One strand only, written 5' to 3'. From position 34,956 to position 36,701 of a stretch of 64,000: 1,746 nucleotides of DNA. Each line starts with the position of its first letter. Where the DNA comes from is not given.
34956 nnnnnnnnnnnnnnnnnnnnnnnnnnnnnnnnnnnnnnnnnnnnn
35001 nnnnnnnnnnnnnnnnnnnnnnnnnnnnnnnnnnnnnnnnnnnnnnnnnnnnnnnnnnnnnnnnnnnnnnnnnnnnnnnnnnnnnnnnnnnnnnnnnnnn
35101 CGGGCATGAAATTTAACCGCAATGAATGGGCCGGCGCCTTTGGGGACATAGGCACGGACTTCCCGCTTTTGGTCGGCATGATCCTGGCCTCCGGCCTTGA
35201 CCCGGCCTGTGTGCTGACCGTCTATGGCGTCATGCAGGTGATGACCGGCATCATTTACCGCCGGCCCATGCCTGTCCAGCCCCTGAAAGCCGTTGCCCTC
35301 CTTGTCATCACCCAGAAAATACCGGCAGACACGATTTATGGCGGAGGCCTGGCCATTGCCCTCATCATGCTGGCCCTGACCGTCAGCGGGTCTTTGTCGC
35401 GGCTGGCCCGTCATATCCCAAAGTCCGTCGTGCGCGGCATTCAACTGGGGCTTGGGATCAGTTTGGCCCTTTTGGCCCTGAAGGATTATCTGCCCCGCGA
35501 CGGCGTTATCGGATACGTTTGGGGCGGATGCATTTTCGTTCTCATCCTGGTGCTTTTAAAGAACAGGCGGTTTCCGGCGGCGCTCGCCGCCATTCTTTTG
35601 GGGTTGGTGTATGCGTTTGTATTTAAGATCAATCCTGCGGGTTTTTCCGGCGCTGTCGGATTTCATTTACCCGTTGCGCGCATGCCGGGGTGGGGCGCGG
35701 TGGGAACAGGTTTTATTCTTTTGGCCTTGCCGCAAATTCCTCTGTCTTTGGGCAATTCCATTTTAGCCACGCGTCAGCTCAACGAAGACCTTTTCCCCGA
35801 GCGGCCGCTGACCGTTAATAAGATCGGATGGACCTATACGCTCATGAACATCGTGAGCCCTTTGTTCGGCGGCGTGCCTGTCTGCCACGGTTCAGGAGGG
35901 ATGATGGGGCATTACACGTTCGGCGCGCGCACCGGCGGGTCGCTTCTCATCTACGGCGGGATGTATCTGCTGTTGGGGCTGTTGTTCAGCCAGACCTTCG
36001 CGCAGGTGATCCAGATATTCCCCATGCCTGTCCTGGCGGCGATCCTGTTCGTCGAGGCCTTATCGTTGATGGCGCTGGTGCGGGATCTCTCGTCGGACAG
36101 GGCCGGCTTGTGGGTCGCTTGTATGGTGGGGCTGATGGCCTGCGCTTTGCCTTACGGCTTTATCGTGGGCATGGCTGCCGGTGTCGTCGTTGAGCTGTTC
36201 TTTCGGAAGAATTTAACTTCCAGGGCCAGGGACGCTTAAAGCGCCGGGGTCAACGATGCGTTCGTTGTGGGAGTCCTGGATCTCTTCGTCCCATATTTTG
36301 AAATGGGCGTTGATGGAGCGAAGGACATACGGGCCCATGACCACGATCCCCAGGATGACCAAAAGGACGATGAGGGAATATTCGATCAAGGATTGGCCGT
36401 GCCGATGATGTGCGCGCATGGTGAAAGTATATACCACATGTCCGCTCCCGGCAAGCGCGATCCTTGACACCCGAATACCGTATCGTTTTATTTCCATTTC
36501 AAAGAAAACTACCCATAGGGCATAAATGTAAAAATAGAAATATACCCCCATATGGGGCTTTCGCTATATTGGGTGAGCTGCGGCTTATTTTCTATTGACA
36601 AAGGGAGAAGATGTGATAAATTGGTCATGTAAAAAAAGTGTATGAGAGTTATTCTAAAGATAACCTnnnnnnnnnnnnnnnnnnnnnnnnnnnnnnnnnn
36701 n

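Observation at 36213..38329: AT-rich islet carrying an AbiEi/AbiEii abortive-infection pair and a Flp-pilin-like ORF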

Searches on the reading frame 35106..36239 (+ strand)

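Call 3: search_protein_families(library=pfam, proteins=[window:35106-36239:+], max_evalue=0.1)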
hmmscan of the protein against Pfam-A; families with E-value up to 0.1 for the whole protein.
window:35106-36239:+ (377 aa): 3 families
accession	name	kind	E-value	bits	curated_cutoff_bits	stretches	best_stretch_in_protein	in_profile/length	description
PF16983.11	MFS_MOT1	-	2.4e-51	173.2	30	2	203-321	2-111/111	Molybdate transporter of MFS superfamily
PF00916.26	Sulfate_transp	-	0.0006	19.1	23.2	1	152-328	179-363/380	Sulfate permease family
PF00860.26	Xan_ur_permease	-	0.029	13.5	27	1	68-324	83-354/389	Permease family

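Call 5: search_protein_families(library=ncbifam, proteins=[window:35106-36239:+], max_evalue=0.1)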
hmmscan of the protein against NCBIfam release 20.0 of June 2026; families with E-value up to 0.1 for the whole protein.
window:35106-36239:+ (377 aa): 2 families
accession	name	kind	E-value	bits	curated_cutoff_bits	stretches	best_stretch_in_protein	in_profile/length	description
NF008660.1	PRK11660.1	equivalog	0.00089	17.7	614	2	246-362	322-436/572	C4-dicarboxylic acid transporter DauA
TIGR00815.1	sulP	subfamily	0.0015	17.1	380.45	1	246-361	303-419/565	sulfate permease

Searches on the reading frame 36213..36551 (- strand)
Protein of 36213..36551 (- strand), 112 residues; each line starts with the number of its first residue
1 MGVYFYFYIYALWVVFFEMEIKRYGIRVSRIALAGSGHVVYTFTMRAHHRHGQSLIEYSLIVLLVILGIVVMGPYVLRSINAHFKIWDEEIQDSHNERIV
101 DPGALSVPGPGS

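Call 3: search_protein_families(library=pfam, proteins=[window:36213-36551:-], max_evalue=0.1)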
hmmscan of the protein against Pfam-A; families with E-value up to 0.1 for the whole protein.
window:36213-36551:- (112 aa): 0 families

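Call 4: search_protein_families(library=padloc, proteins=[window:36213-36551:-], max_evalue=0.1)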
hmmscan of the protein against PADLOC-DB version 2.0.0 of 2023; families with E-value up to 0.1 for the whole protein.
window:36213-36551:- (112 aa): 0 families

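Call 5: search_protein_families(library=ncbifam, proteins=[window:36213-36551:-], max_evalue=0.1)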
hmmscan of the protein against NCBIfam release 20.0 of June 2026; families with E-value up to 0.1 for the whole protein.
window:36213-36551:- (112 aa): 0 families
